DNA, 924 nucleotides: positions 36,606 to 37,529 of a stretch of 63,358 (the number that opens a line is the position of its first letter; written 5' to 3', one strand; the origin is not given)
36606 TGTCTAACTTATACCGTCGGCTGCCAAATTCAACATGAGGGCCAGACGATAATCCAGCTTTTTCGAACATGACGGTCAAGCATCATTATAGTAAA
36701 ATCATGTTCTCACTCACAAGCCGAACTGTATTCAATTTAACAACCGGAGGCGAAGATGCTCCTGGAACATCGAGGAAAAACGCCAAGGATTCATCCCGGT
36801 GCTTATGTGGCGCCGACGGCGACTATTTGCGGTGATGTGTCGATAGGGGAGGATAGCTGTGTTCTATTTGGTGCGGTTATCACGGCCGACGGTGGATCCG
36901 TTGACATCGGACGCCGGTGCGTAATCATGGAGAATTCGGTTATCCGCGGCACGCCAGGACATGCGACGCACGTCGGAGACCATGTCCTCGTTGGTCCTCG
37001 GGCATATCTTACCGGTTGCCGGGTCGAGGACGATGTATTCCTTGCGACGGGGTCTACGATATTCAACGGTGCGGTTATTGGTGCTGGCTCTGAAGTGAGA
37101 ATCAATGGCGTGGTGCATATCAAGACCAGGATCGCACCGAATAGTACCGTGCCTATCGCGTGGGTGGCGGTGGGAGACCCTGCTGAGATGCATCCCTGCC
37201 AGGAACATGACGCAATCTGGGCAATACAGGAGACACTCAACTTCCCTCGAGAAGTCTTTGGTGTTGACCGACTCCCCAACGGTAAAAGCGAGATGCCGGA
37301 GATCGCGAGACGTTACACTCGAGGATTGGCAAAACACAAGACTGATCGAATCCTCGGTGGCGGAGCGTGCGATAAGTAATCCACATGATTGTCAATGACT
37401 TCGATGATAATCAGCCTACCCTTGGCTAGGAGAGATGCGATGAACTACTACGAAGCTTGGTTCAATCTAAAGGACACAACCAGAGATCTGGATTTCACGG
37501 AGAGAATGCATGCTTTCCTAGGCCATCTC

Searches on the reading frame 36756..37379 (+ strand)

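Call 46: search_protein_families(library=pfam, proteins=[window:36756-37379:+], max_evalue=0.00001)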
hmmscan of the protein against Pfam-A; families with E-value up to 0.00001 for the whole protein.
window:36756-37379:+ (207 aa): 2 families
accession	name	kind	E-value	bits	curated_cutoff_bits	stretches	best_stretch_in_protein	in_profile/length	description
PF00132.30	Hexapep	-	4.5e-16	58.2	27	0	10-43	2-35/36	Bacterial transferase hexapeptide (six repeats)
PF25084.1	LbH_EIF2B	-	2.8e-06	27.7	54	1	18-115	12-100/105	EIF2B subunit epsilon LbH domain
